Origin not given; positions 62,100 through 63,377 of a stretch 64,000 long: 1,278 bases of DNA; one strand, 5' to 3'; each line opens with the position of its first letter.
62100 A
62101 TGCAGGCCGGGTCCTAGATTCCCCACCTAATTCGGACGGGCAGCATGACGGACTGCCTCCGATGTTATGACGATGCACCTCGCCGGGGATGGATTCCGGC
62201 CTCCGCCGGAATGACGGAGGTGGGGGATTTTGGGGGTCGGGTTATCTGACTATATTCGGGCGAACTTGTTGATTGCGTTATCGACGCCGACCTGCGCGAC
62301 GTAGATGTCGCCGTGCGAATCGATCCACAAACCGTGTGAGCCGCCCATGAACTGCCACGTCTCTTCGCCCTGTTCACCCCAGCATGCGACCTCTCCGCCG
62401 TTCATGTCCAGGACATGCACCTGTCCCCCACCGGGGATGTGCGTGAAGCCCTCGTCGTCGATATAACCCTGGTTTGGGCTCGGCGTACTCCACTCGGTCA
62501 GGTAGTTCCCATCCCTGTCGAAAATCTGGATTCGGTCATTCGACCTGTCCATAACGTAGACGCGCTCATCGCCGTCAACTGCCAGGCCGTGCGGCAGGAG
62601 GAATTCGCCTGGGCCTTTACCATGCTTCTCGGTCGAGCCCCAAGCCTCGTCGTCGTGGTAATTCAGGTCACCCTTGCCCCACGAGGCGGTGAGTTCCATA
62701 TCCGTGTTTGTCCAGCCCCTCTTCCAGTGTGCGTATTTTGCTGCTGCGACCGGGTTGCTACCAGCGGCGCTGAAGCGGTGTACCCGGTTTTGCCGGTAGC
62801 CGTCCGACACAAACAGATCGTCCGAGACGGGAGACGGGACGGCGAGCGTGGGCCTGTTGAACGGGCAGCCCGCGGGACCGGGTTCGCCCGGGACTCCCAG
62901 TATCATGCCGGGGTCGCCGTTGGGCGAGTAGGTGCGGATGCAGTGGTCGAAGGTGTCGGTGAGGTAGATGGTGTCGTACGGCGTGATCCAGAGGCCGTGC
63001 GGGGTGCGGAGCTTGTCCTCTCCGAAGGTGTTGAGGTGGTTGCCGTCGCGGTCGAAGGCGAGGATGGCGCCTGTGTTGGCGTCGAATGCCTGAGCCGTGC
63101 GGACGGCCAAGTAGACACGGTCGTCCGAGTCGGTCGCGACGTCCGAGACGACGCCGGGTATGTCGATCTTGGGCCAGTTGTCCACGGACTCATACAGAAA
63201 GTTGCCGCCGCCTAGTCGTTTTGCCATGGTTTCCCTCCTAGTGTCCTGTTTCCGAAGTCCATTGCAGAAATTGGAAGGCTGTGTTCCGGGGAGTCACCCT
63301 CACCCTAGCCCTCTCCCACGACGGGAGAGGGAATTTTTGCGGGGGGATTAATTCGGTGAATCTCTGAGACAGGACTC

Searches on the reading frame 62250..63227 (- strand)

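Call 30: search_protein_families(library=pfam, proteins=[window:62250-63227:-], max_evalue=0.00001)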
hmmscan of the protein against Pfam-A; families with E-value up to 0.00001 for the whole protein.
window:62250-63227:- (325 aa): 2 families
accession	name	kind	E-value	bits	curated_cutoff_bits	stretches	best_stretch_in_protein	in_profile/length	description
PF01436.27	NHL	-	7.8e-12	45.1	20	0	209-236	1-28/28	NHL repeat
PF08450.18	SGL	-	1.7e-07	31.5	26.3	0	210-251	184-225/246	SMP-30/Gluconolactonase/LRE-like region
